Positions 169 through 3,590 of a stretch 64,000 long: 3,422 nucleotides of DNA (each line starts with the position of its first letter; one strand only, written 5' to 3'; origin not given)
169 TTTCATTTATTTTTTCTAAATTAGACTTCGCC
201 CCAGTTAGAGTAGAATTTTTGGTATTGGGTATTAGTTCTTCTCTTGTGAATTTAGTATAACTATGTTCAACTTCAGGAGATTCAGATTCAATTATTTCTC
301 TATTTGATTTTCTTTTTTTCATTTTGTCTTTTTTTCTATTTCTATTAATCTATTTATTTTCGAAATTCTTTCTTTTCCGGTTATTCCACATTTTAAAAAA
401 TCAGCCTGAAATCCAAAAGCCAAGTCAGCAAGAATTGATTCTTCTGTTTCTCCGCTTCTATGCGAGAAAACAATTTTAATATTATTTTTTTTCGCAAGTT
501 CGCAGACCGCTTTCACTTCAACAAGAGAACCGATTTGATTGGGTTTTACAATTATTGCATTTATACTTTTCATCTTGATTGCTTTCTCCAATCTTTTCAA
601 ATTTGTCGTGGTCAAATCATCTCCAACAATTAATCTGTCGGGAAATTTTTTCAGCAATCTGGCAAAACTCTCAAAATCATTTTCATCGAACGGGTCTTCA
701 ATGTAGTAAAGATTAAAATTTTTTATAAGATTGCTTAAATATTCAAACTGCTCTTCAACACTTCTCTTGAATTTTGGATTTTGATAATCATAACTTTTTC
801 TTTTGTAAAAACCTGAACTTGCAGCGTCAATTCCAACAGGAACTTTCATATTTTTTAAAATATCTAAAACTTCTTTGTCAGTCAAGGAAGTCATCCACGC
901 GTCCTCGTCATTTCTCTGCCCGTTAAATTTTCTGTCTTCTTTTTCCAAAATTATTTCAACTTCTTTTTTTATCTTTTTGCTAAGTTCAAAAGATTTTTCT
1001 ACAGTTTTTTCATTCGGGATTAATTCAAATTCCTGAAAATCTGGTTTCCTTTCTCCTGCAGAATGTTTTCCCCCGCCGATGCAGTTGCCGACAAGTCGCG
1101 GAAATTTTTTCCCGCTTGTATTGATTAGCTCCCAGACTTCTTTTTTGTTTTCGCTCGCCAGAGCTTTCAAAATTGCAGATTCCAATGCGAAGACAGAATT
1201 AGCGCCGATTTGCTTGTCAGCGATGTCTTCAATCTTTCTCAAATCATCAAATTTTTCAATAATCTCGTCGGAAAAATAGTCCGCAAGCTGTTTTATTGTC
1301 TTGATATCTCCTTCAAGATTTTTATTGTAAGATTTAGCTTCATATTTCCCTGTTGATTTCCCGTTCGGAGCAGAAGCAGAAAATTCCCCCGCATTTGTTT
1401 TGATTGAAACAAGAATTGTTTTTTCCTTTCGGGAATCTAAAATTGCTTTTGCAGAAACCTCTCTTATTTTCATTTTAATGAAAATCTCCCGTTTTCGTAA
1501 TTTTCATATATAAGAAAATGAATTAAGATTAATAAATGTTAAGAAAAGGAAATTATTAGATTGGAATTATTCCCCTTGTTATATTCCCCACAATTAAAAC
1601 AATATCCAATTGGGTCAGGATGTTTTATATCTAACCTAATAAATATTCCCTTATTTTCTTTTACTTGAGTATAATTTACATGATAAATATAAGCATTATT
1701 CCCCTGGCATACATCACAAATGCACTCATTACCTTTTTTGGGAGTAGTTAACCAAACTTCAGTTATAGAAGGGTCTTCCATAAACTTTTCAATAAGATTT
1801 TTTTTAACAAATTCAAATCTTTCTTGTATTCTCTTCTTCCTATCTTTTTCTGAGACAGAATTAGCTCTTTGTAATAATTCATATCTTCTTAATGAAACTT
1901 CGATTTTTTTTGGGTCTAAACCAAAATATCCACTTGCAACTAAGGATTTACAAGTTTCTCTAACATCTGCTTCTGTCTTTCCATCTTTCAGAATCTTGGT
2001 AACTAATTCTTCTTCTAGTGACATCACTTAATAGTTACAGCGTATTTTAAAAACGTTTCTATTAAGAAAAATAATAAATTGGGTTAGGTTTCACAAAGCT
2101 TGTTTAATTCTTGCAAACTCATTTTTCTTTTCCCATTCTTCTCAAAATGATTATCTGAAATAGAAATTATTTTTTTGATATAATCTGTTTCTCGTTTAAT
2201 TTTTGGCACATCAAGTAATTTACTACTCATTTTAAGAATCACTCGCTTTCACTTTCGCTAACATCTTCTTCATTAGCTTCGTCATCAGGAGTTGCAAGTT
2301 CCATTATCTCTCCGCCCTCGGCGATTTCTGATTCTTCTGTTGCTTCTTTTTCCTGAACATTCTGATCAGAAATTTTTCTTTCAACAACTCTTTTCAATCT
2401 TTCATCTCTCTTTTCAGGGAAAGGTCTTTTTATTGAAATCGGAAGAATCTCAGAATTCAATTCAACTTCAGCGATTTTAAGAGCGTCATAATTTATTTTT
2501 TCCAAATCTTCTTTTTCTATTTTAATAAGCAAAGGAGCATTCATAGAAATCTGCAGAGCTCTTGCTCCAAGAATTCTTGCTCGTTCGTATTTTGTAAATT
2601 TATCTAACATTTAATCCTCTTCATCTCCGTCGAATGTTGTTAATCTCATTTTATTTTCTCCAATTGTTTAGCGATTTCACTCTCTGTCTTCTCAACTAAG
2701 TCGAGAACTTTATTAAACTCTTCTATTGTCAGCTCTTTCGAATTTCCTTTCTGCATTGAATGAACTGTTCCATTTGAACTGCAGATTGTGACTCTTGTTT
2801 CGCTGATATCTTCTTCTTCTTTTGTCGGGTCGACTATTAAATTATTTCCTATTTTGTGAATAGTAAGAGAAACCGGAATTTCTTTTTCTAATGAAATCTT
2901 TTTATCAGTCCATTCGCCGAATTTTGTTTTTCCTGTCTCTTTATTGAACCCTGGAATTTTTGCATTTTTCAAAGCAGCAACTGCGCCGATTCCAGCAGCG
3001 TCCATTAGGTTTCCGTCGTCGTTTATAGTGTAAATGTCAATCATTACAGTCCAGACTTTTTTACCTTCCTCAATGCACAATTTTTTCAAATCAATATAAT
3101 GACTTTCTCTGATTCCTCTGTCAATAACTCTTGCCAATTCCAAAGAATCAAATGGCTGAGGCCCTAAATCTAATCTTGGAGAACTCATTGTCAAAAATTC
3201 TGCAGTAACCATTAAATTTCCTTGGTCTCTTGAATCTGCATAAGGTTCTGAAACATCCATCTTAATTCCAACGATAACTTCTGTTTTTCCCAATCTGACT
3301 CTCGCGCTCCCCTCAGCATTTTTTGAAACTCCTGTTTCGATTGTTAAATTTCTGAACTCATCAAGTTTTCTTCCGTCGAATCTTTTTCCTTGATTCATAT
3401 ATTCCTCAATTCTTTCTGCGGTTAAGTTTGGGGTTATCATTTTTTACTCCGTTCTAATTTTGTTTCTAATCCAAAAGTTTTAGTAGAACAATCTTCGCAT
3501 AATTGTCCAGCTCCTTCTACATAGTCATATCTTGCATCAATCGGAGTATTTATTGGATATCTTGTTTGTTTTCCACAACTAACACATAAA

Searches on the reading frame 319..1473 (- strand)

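Call 15: search_protein_families(library=pfam, proteins=[window:319-1473:-])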
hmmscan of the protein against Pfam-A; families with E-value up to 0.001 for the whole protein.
window:319-1473:- (384 aa): 3 families
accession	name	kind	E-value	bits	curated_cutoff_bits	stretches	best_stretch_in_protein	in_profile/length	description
PF00113.28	Enolase_C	-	5.3e-49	167.5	21.5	1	128-382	8-280/296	Enolase, C-terminal TIM barrel domain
PF03952.21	Enolase_N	-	1.3e-11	45.2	35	1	3-116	1-130/131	Enolase, N-terminal domain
PF13378.12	MR_MLE_C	-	6e-08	33.1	29.4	1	238-338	56-154/219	Enolase C-terminal domain-like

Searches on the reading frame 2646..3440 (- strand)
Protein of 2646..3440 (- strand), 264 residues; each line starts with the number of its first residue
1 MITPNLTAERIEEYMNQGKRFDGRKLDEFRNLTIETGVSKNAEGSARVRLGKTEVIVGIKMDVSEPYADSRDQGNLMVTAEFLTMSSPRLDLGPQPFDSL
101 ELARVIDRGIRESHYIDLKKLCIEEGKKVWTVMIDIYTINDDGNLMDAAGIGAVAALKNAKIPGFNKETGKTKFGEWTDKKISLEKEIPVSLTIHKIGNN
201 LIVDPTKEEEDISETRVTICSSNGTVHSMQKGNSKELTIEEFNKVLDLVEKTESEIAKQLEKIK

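Call 52: search_protein_families(library=pfam, proteins=[window:2646-3440:-])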
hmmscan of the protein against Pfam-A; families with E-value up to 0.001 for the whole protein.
window:2646-3440:- (264 aa): 2 families
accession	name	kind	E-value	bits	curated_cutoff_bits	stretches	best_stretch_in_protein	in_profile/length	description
PF01138.27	RNase_PH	-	6.1e-32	111.2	25.5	1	28-163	1-130/130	3' exoribonuclease family, domain 1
PF03725.20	RNase_PH_C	-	5.9e-10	39.4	20.8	1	188-248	2-63/67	3' exoribonuclease family, domain 2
